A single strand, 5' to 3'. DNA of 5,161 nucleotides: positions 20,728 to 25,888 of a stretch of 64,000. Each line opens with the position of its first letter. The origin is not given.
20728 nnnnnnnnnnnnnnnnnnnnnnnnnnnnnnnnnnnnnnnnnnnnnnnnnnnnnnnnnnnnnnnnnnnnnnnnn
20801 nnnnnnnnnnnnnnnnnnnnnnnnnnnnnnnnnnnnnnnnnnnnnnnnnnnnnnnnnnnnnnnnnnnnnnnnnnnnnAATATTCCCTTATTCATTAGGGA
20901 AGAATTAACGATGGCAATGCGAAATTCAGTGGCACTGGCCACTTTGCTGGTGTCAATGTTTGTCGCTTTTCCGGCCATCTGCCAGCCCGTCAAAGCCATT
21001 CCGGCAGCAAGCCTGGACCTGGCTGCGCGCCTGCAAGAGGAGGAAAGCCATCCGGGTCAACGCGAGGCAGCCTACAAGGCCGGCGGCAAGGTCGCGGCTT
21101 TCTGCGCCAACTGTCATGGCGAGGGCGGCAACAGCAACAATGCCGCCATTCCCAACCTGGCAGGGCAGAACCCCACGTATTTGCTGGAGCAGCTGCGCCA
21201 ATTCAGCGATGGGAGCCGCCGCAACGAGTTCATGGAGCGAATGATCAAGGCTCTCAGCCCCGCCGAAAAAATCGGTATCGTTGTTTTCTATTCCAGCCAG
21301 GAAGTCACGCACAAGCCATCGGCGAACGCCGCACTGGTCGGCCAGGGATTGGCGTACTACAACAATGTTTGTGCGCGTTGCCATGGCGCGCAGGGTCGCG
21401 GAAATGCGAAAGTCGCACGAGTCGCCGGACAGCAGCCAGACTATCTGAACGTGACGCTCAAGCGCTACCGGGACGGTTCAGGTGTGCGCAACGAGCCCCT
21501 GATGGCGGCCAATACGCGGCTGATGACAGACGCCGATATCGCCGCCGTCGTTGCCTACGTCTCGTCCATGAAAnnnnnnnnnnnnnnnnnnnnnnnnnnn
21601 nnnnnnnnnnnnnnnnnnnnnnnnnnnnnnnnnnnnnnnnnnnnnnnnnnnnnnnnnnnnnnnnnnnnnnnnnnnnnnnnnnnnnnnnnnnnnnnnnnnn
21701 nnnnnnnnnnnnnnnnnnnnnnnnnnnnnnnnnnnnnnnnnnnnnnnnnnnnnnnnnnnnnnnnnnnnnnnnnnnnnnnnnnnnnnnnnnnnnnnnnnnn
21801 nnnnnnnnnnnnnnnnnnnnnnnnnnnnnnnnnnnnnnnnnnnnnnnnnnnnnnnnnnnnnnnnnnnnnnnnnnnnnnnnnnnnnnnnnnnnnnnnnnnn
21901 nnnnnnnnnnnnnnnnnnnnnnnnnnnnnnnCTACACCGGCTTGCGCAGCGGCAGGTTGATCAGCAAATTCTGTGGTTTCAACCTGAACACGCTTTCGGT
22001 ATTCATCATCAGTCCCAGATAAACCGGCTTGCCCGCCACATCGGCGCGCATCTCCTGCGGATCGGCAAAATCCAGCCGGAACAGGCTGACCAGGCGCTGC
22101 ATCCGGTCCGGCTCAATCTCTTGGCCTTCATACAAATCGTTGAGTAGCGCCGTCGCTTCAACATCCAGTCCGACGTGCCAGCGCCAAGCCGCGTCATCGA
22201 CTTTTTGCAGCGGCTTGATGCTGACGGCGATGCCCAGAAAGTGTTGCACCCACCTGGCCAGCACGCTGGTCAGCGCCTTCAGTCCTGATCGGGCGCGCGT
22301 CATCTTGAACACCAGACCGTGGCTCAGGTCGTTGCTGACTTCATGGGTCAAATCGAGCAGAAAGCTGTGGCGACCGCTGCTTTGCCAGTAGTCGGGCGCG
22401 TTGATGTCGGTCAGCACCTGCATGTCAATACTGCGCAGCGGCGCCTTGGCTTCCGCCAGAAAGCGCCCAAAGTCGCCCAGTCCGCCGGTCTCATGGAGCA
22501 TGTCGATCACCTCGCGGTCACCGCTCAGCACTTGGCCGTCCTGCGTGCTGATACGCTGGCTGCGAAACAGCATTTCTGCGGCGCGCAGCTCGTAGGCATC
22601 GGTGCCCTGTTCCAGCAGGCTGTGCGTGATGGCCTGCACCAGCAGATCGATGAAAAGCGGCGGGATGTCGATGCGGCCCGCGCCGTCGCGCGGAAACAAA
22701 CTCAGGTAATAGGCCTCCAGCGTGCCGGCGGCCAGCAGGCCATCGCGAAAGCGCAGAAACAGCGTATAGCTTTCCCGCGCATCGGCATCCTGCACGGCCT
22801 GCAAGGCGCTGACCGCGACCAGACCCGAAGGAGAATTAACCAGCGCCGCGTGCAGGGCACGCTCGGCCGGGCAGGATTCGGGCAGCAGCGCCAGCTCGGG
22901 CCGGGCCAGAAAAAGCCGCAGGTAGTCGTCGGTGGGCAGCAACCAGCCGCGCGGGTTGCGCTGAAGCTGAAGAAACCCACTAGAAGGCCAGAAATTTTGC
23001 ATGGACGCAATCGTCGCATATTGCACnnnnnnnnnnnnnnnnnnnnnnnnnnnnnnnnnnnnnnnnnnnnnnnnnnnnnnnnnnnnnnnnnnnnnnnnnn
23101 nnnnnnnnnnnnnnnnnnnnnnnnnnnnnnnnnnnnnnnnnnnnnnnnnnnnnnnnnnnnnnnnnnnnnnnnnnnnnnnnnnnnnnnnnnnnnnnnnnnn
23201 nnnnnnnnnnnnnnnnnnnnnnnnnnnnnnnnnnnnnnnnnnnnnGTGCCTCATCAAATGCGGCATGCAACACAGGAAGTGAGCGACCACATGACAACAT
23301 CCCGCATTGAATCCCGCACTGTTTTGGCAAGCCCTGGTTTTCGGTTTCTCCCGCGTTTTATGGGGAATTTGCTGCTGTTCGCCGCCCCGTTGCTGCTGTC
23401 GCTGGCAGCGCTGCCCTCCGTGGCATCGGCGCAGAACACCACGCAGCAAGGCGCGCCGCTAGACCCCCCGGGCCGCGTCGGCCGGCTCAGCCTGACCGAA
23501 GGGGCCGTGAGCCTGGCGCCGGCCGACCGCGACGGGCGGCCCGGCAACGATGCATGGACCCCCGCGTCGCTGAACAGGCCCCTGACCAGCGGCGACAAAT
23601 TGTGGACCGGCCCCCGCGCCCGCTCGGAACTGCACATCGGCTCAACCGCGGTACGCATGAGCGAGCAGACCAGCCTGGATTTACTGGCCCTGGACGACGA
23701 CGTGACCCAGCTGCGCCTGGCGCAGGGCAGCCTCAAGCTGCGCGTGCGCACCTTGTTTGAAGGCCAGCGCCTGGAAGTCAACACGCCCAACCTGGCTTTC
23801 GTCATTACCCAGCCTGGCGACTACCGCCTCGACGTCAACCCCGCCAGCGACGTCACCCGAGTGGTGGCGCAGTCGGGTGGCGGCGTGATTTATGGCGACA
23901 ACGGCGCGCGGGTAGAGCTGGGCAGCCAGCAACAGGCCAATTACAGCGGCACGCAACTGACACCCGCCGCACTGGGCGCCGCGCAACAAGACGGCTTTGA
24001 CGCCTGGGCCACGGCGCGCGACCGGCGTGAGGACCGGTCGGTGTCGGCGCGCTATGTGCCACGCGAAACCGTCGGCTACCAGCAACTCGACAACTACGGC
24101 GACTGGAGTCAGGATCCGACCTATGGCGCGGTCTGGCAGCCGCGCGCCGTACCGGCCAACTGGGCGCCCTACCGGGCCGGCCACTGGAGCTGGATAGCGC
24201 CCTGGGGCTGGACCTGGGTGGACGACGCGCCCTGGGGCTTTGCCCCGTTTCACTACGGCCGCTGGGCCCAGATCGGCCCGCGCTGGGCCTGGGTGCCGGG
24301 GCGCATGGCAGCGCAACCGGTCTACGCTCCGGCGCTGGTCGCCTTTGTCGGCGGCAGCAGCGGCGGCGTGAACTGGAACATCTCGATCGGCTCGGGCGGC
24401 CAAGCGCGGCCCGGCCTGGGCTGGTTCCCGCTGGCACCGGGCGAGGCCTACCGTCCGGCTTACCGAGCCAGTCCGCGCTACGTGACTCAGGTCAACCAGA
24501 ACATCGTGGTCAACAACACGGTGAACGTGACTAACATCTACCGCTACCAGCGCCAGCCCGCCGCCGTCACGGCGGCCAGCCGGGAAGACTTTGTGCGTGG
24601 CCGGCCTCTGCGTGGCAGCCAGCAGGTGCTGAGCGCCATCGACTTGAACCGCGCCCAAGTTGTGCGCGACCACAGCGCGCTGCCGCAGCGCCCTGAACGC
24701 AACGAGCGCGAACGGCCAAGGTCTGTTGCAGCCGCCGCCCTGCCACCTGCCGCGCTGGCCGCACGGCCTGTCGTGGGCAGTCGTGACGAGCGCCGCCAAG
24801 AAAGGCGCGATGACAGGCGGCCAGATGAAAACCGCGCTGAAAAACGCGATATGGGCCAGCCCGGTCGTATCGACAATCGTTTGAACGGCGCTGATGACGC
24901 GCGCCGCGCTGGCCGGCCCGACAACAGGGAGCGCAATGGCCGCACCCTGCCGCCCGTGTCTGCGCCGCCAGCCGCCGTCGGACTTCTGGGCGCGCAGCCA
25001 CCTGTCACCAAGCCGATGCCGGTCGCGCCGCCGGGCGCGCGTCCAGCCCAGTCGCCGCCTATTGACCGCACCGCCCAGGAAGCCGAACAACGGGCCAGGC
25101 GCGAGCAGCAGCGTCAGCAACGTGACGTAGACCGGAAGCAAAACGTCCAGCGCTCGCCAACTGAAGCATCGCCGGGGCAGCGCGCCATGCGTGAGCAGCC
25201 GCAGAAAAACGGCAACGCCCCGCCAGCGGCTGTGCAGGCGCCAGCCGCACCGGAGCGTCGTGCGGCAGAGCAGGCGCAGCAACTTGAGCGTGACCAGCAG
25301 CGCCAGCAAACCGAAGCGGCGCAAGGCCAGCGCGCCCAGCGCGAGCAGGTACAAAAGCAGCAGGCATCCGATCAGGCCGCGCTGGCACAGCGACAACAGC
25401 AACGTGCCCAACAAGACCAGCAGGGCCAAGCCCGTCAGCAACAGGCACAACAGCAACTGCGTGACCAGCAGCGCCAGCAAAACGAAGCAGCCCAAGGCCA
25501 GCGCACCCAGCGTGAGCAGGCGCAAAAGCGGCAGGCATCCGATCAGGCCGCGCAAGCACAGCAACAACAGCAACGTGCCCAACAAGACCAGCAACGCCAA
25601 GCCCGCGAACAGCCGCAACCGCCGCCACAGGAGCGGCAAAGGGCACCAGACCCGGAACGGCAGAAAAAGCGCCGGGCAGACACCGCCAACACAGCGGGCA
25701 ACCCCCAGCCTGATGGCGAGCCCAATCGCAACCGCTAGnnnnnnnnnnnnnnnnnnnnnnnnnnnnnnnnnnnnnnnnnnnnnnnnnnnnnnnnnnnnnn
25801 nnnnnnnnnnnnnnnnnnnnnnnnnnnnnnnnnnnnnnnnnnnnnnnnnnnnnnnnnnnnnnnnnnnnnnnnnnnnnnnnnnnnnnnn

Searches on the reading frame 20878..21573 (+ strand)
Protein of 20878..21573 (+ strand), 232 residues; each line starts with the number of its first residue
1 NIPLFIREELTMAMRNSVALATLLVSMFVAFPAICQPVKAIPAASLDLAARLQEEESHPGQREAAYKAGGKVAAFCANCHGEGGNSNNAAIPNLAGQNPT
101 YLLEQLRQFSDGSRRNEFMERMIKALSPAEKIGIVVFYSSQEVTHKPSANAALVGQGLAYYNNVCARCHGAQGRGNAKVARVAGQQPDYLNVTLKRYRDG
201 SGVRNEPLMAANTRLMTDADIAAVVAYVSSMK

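Call 56: search_protein_families(library=pfam, proteins=[window:20878-21573:+], max_evalue=0.001)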
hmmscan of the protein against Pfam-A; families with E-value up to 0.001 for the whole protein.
window:20878-21573:+ (232 aa): 2 families
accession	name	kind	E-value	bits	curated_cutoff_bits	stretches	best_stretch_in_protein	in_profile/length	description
PF00034.26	Cytochrom_C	-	5.1e-16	60.2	21.3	2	159-232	6-90/90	Cytochrome c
PF13442.11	Cytochrome_CBB3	-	1e-14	55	27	2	156-228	5-68/68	Cytochrome C oxidase, cbb3-type, subunit III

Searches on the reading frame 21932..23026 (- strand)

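Call 56: search_protein_families(library=pfam, proteins=[window:21932-23026:-], max_evalue=0.001)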
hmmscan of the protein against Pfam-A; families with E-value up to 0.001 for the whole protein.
window:21932-23026:- (364 aa): 1 family
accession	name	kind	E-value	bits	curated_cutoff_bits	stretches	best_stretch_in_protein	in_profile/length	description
PF19879.4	DUF6352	-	8.5e-58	196.6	25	1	11-319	3-285/290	Family of unknown function (DUF6352)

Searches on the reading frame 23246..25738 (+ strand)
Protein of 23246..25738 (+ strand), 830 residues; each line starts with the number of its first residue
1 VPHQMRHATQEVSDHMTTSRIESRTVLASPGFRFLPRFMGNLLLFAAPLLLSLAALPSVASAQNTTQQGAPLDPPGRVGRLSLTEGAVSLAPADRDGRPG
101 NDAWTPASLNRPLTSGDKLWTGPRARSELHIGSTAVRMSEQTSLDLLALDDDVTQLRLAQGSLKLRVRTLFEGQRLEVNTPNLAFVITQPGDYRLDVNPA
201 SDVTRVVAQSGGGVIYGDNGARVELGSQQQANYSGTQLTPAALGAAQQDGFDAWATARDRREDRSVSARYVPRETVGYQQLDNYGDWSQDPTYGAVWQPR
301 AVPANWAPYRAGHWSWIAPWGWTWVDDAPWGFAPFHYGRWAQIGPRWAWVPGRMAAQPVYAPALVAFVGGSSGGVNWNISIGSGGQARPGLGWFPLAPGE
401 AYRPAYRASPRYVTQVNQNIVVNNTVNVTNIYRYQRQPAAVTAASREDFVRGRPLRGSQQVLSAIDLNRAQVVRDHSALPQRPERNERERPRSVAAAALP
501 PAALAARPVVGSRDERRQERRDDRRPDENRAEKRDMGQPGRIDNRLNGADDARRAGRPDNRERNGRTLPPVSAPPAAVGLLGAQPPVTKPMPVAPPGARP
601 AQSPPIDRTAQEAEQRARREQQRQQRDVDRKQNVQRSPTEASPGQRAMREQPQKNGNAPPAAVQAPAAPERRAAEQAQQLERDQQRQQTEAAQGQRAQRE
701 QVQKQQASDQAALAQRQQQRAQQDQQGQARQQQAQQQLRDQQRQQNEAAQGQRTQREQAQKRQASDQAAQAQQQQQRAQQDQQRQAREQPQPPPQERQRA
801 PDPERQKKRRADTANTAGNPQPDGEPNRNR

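Call 47: search_protein_families(library=pfam, proteins=[window:23246-25738:+], max_evalue=0.00001)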
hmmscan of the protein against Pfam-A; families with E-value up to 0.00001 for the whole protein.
window:23246-25738:+ (830 aa): 1 family
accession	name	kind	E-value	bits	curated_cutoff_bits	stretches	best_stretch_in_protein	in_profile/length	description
PF20245.3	DUF6600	-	2.6e-28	98.5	27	1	278-398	1-100/102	Family of unknown function (DUF6600)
